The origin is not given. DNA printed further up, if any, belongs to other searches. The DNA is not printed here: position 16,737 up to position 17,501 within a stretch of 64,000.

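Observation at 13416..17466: Cluster of small paralogous ORFs, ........(E/K)F N-terminal motif and repeated hairpin elements around a decaying LRR-dockerin gene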

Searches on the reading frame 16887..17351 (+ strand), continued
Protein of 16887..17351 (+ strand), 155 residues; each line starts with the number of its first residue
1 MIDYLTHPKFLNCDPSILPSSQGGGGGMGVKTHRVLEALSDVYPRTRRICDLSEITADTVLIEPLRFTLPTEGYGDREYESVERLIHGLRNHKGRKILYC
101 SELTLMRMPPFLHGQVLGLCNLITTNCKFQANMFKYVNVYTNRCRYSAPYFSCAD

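Call 33: search_protein_families(library=pfam, max_evalue=0.01, proteins=[L014:78-485:+, L014:487-1224:+, L014:1441-2205:+, L014:3515-5476:+, L014:5458-6729:+, L014:7068-7820:+, L014:8001-9014:+, L014:9061-9465:+, L014:10017-10607:+, L014:10686-11057:+])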
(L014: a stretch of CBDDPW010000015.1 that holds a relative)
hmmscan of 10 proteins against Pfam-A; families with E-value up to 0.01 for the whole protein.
L014:78-485:+ (135 aa): 0 families

L014:487-1224:+ (245 aa): 2 families
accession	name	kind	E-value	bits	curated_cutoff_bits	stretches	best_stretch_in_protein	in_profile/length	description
PF13578.12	Methyltransf_24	-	6.6e-13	49.9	26.3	1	88-208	1-105/105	Methyltransferase domain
PF05711.17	TylF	-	0.00074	19.3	23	0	172-224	194-244/264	Macrocin-O-methyltransferase (TylF)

L014:1441-2205:+ (254 aa): 0 families

L014:3515-5476:+ (653 aa): 7 families
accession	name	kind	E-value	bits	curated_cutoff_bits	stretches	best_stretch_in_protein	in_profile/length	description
PF12799.13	LRR_4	-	7e-30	102.8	27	4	148-190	1-44/44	Leucine Rich repeats (2 copies)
PF13855.12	LRR_8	-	2.9e-14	53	27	4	104-160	1-61/61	Leucine rich repeat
PF14885.12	GHL15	-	3.2e-05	24.4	27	1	340-576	46-271/271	Hypothetical glycosyl hydrolase family 15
PF23598.1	LRR_14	-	0.00032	20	40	1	95-220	38-173/353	Leucine-rich repeat region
PF00560.39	LRR_1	-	0.00058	19.9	20.6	0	172-187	2-17/23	Leucine Rich Repeat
PF23952.1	LRR_EndoS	-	0.0035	18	27.9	0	111-224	6-116/116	Endo-beta-N-acetylglucosaminidase EndoS LRR domain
PF14580.12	LRR_9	-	0.0042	17.1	30.5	0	154-209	25-81/175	Leucine-rich repeat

L014:5458-6729:+ (423 aa): 6 families
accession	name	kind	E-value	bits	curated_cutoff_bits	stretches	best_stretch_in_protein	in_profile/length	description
PF13385.13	Laminin_G_3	-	4.4e-11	43.6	27.6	1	65-209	16-150/151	Concanavalin A-like lectin/glucanases superfamily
PF13860.13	FlgD_ig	-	4.1e-10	39.9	27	1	351-410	20-75/79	FlgD Ig-like domain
PF00404.24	Dockerin_1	-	3.3e-09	37.2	22.9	2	224-268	2-53/57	Dockerin type I domain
PF18962.6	Por_Secre_tail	-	3.5e-05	24.5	27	1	335-421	2-75/75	Secretion system C-terminal sorting domain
PF02924.19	HDPD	-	0.0025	18.4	29.1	1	358-420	26-81/116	Bacteriophage lambda head decoration protein D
PF13585.12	CHU_C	-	0.0058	17.2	27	0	354-410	28-72/86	CHU_C Type IX secretion signal domain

L014:7068-7820:+ (250 aa): 0 families

L014:8001-9014:+ (337 aa): 2 families
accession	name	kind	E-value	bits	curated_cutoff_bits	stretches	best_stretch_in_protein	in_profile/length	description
PF00534.26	Glycos_transf_1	-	6.1e-06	26.3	26.4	1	160-311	12-164/172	Glycosyl transferases group 1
PF13692.12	Glyco_trans_1_4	-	4.1e-05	24.3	27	1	164-280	2-115/142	Glycosyl transferases group 1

L014:9061-9465:+ (134 aa): 0 families

L014:10017-10607:+ (196 aa): 0 families

L014:10686-11057:+ (123 aa): 0 families
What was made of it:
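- On GT4 / Glycos_transf_1 glycosyltransferase (parent family of the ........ ORFs): L014 B scores 26.3 bits, just below (call 33).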

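Call 34: search_protein_families(library=pfam, max_evalue=0.01, proteins=[L014:11444-12286:+, L014:12597-13616:+, L014:14110-15423:+, L014:15524-16360:+, L012:26-724:+, L012:756-1805:+, L012:1809-2660:+, L012:2662-3399:+, L012:3433-6183:+, L012:6191-6982:+])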
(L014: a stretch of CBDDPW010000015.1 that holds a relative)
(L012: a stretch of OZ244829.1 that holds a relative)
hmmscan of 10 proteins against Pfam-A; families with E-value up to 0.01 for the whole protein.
L014:11444-12286:+ (280 aa): 16 families
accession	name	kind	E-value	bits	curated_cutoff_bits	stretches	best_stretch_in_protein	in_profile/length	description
PF04513.17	Baculo_PEP_C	-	7.1e-08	33.1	38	0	104-187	10-93/140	Baculovirus polyhedron envelope protein, PEP, C terminus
PF20667.3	Sec10_N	-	1.7e-07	31.8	27.4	0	180-233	14-66/118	Exocyst complex component Sec10, N-terminal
PF01442.23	Apolipoprotein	-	3.5e-06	27.3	90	1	37-200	36-186/190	Apolipoprotein A1/A4/E domain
PF05531.17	NPV_P10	-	6e-06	27.1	29.8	0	50-96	9-50/75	Nucleopolyhedrovirus P10 protein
PF17986.6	EKAL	-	2.2e-05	24.8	25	0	46-74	12-40/53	EMP3-KAHRP-like N-terminal domain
PF06936.16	Selenoprotein_S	-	4.6e-05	23.8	29.8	0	14-88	42-112/192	Selenoprotein S (SelS)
PF07798.16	CCDC90-like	-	0.00017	21.9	33.5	0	32-102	77-147/175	Coiled-coil domain-containing protein 90-like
PF07889.17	DUF1664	-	0.00044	20.7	34.6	0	22-119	21-117/124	Protein of unknown function (DUF1664)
PF22594.2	GTP-eEF1A_C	-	0.00047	21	27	0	147-170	29-52/101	GTP-eEF1A C-terminal domain-like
PF06705.16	SF-assemblin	-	0.0006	19.7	30.6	1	35-119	100-184/247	SF-assemblin/beta giardin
PF04803.17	Cor1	-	0.0013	19.4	32.1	0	183-238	9-64/132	Cor1/Xlr/Xmr conserved region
PF16772.10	TERF2_RBM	-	0.0014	18.5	27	0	62-71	27-36/41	Telomeric repeat-binding factor 2 Rap1-binding motif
PF10874.13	DUF2746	-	0.0036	18.1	23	0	104-166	32-91/101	Protein of unknown function (DUF2746)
PF16046.10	FAM76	-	0.0056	16.6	28.5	0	55-149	192-284/298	FAM76 protein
PF18476.7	PIN_8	-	0.0068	16.8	26.1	1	69-200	48-178/227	PIN like domain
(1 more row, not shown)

L014:12597-13616:+ (339 aa): 2 families
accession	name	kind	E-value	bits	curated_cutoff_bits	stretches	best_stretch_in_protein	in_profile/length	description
PF13546.12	DDE_5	-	1.3e-11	45.1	27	1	48-197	44-215/272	DDE superfamily endonuclease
PF01609.27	DDE_Tnp_1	-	1.7e-09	38.2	23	1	78-297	5-197/200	Transposase DDE domain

L014:14110-15423:+ (437 aa): 0 families

L014:15524-16360:+ (278 aa): 0 families

L012:26-724:+ (232 aa): 0 families

L012:756-1805:+ (349 aa): 0 families

L012:1809-2660:+ (283 aa): 1 family
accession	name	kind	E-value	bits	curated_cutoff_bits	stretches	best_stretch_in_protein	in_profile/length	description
PF00777.23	Glyco_transf_29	-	0.0032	17.3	23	0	60-90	55-85/272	Glycosyltransferase family 29 (sialyltransferase)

L012:2662-3399:+ (245 aa): 2 families
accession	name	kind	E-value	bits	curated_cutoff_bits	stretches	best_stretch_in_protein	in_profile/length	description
PF13578.12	Methyltransf_24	-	4.6e-13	50.4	26.3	1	90-208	3-105/105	Methyltransferase domain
PF05711.17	TylF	-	0.00069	19.4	23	0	172-224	194-244/264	Macrocin-O-methyltransferase (TylF)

L012:3433-6183:+ (916 aa): 11 families
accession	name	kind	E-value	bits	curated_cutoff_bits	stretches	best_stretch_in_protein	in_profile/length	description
PF12799.13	LRR_4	-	8.8e-23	80.3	27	2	75-116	2-44/44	Leucine Rich repeats (2 copies)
PF14885.12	GHL15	-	7.4e-15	56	27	1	323-565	41-271/271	Hypothetical glycosyl hydrolase family 15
PF13855.12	LRR_8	-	3.8e-12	46.2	27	2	141-196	2-61/61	Leucine rich repeat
PF00404.24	Dockerin_1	-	2.3e-10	41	22.9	1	868-914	2-55/57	Dockerin type I domain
PF13385.13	Laminin_G_3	-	1.8e-09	38.3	27.6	1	710-853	17-150/151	Concanavalin A-like lectin/glucanases superfamily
PF23598.1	LRR_14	-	4.4e-05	22.8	40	1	63-222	36-206/353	Leucine-rich repeat region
PF23211.1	LRR_LRWD1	-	0.00011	22.4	28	1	116-196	22-98/190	Leucine-rich repeat and WD repeat-containing protein 1, LRR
PF23952.1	LRR_EndoS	-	0.00012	22.8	27.9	1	25-147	1-113/116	Endo-beta-N-acetylglucosaminidase EndoS LRR domain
PF14580.12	LRR_9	-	0.0042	17.1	30.5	0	71-110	85-127/175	Leucine-rich repeat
PF00560.39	LRR_1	-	0.0066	16.8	20.6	0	75-91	1-17/23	Leucine Rich Repeat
PF13516.12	LRR_6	-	0.0087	16.5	23.4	0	75-88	4-17/24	Leucine Rich repeat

L012:6191-6982:+ (263 aa): 0 families

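Call 38: search_solved_structures(query=A4, max_evalue=10, show_alignments=3)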
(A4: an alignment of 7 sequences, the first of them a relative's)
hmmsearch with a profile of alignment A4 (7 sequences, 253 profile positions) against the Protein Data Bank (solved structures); distinct sequences matched with E-value up to 10: 3.
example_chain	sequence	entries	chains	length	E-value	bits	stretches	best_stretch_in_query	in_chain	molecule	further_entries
2wnb_A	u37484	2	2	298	0.0043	19.9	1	20-83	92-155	CMP-N-acetylneuraminate-beta-galactosamide-alpha-2,3-sialyltransferase 1 | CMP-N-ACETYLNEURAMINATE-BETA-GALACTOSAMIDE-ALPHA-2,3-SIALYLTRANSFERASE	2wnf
2wml_A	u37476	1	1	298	0.0043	19.8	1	20-83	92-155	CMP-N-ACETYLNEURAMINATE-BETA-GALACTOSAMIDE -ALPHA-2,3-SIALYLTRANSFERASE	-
8p25_A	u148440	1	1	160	2.3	10.9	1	166-215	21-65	Splicing factor U2AF 65 kDa subunit,Far upstream element-binding protein 1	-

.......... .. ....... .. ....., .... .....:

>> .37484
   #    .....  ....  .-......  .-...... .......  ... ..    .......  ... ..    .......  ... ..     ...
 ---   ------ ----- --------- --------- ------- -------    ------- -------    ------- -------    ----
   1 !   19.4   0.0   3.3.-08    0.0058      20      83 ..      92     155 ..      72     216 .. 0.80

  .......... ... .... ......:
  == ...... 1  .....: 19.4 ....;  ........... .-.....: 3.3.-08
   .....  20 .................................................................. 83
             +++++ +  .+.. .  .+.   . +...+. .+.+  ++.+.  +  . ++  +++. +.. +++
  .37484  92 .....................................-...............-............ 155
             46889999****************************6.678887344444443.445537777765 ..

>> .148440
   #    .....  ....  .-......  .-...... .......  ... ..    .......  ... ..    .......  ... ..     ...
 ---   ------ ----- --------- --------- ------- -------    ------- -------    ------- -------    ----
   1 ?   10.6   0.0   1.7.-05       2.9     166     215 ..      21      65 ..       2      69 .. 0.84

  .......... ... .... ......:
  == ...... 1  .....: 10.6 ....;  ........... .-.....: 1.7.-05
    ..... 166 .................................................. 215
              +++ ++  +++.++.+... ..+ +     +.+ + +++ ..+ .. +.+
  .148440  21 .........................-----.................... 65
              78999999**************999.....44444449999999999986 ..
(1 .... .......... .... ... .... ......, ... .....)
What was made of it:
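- The best PDB profile hit is pig ST3Gal-I at sialylmotif L, E 0.004 (call 38).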

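Call 39: find_homologous_proteins(query=A4, max_evalue=0.001)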
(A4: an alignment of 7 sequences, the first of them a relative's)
Query A4 (7 sequences) (250 aa, profile of the alignment): 60 proteins with E <= 0.001 among 3194 candidates.
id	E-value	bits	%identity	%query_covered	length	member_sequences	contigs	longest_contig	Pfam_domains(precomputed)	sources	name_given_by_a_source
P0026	4.5e-95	336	100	100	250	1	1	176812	-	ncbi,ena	-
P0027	3.3e-89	317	40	88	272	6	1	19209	-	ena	-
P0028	2.2e-86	308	84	100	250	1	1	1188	-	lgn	-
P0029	3.6e-85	304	80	98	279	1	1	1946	-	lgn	-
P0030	5.6e-84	300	24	85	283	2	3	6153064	-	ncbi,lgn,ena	-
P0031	5.0e-83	297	80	100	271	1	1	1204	-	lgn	-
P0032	5.9e-83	296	40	88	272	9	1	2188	-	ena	-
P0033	7.2e-83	296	38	91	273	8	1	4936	-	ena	-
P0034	7.4e-81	289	37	91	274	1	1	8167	-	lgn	-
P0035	5.8e-77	277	41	90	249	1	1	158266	-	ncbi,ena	-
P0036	9.1e-77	276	37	88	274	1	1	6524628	-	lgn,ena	-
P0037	2.0e-73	265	26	86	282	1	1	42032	PF00777.24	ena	-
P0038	8.0e-72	260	25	86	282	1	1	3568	PF00777.24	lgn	-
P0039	1.6e-71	259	40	90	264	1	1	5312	-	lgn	-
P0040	5.5e-71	257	24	86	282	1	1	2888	PF00777.24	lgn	-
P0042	2.5e-67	245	24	86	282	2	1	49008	PF00777.24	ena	-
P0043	7.6e-66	240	22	86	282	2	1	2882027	PF00777.24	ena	-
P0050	7.6e-57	211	26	89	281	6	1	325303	PF00777.24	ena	-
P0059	1.6e-53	200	37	93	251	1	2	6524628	PF00777.24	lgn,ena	-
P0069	4.4e-50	189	36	90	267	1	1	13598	PF00777.24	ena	-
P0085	7.6e-13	67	22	83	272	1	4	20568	PF00777.24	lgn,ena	-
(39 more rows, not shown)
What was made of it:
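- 60 homologues of 230-283 aa (call 39).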

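Call 42: search_protein_families(library=pfam, alignment_id=A5, max_evalue=0.01)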
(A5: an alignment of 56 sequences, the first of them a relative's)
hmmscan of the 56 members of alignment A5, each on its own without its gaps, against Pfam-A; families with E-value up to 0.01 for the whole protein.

A. member 1, P0026 (250 aa): 0 families

B. families by the number of members that match (of 56 scanned): 2 families
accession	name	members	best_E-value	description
PF00777.23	Glyco_transf_29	30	5e-10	Glycosyltransferase family 29 (sialyltransferase)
PF24951.3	LisH_PAC1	1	0.0084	PAC1 LisH domain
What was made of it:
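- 30 of 56 hit PF00777, best E 5e-10 (call 42).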

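Call 49: predict_structure(alignment_id=A5)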
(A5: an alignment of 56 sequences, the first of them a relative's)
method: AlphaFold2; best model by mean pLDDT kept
length: 250 residues; sequences in the alignment: 56
mean_pLDDT: 89.4   pTM: 0.88
mean pLDDT of the five models: 89.4, 89.0, 89.0, 88.6, 87.9
residues with pLDDT >= 90: 176; 70-90: 47; 50-70: 21; < 50: 6
segments of 3 or more residues with pLDDT < 50: none
pLDDT, mean of each block of 10 residues (from residue 1): 62 93 99 93 98 95 76 89 97 91 94 97 85 91 96 97 98 98 89 71 95 97 97 84 52
secondary structure, 60 per line:
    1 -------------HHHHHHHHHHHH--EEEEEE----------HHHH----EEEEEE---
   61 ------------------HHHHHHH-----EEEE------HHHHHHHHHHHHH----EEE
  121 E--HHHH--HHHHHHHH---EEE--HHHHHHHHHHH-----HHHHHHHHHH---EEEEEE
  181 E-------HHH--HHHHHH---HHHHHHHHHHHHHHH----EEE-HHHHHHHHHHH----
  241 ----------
elements in order: H14-25 E28-33 H44-47 E52-57 H79-85 E91-94 H101-113 E118-121 H124-127 H130-137 E141-143 H146-156 H162-171 E175-181 H194-199 H203-217 E222-224 H226-236
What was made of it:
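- The AlphaFold model has pLDDT 89 and pTM 0.88 (call 49).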

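Call 51: fold_search(model_id=the predicted structure, library=pdb)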
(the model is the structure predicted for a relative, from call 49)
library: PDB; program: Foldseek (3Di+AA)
matches with E <= 10: 1270; with E <= 0.001: 15
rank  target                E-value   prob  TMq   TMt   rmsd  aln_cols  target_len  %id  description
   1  5bo8_A                4.9e-06  1.00  0.52  0.48   5.1       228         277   14  Structure of human sialyltransferase ST8SiaIII (released 2015-07-15)
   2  5bo8_B                5.2e-06  1.00  0.52  0.48   5.1       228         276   14  Structure of human sialyltransferase ST8SiaIII (released 2015-07-15)
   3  5bo9_A                8.0e-06  1.00  0.55  0.49   4.6       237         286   14  Structure of human sialyltransferase ST8SiaIII in complex with CMP-3FNeu5Ac and Sia-6S-LacNAc (released 2015-07-15)
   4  2wnb_A                3.4e-05  1.00  0.49  0.45   6.3       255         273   15  Crystal Structure of a Mammalian Sialyltransferase in complex with disaccharide and CMP (released 2009-10-13)
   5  5bo7_B                1.0e-04  1.00  0.54  0.49   5.1       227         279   13  Structure of human sialyltransferase ST8SiaIII in complex with CTP (released 2015-07-15)
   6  2wml                  1.3e-04  1.00  0.52  0.48   6.2       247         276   16  Crystal Structure of a Mammalian Sialyltransferase (released 2009-10-13)
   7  2wnf_A                1.5e-04  1.00  0.49  0.45   6.4       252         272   15  Crystal Structure of a Mammalian Sialyltransferase in complex with Gal-beta-1-3GalNAc-ortho-nitrophenol (released 2009-10-13)
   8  5cxy_A                2.1e-04  1.00  0.55  0.48   4.7       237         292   13  Structure of a Glycosyltransferase in Complex with Inhibitor (released 2016-09-07)
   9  5bo6_A                2.8e-04  1.00  0.52  0.45   5.5       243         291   14  Structure of human sialyltransferase ST8SiaIII in complex with CDP (released 2015-07-15)
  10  5bo6_B                3.6e-04  1.00  0.53  0.48   5.2       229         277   13  Structure of human sialyltransferase ST8SiaIII in complex with CDP (released 2015-07-15)
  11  4js1_A                4.1e-04  1.00  0.47  0.38   6.4       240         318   12  crystal structure of human Beta-galactoside alpha-2,6-sialyltransferase 1 in complex with cytidine and phosphate (released 2013-07-31)
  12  6qvs_B                6.0e-04  1.00  0.45  0.42   7.1       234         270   14  Unliganded structure of the human wild type Beta-galactoside alpha-2,6-sialyltransferase 1 (ST6Gal1) (released 2020-06-10)
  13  5bo7_A                6.4e-04  1.00  0.53  0.47   5.2       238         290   13  Structure of human sialyltransferase ST8SiaIII in complex with CTP (released 2015-07-15)
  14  6qvs_A                9.3e-04  1.00  0.45  0.42   7.5       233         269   14  Unliganded structure of the human wild type Beta-galactoside alpha-2,6-sialyltransferase 1 (ST6Gal1) (released 2020-06-10)
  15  6apl_E                9.9e-04  1.00  0.47  0.42   7.8       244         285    9  Crystal Structure of human ST6GALNAC2 in complex with CMP (released 2017-12-20)
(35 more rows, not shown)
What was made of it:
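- Closest known: Bacterial GT29-like sialyltransferases. Same: The predicted fold matches ST8SiaIII, ST3Gal-I, ST6Gal1 and the GT42 enzyme CstII (call 51).
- The top 19 Foldseek PDB hits are all sialyltransferases (call 51).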

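Call 55: search_protein_families(library=padloc, max_evalue=0.1, proteins=[window:16887-17351:+])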
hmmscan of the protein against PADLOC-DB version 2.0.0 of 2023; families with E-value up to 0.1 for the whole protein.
seq(155 aa): 0 families

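Call 56: search_protein_families(library=ncbifam, max_evalue=0.1, proteins=[window:16887-17351:+, L007:9624-10640:+, P0026])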
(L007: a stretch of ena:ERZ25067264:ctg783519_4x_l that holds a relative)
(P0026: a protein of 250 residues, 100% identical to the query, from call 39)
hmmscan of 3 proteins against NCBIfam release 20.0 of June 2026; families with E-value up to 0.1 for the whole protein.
seq(155 aa): 0 families

L007:9624-10640:+ (338 aa): 6 families
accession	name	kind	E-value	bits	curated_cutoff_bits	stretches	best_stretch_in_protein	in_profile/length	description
NF053787.1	GlcN_PG_synth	equivalog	8.1e-06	24.9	480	1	227-322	246-340/361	N-acetylglucosaminyl phosphatidylglycerol synthase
NF038255.1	exopoly_VpsD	equivalog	1.6e-05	23.9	300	1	140-310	176-352/381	VpsD family glycosyltransferase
TIGR03999.1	thiol_BshA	equivalog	0.00073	18.6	273.7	1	168-322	203-354/375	N-acetyl-alpha-D-glucosaminyl L-malate synthase BshA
TIGR04157.1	glyco_rSAM_CFB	subfamily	0.0055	15.7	400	1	240-297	298-355/406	TIGR04157 family glycosyltransferase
TIGR02470.1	sucr_synth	equivalog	0.0057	14.8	810.4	1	249-323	650-722/784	sucrose synthase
TIGR03449.1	mycothiol_MshA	equivalog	0.065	12.1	462.5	0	226-327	287-390/406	D-inositol-3-phosphate glycosyltransferase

P0026 (250 aa): 1 family
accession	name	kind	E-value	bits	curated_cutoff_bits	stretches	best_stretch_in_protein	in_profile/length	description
TIGR00407.1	proA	equivalog_domain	0.078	11.8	317.45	0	122-159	240-275/398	glutamate-5-semialdehyde dehydrogenase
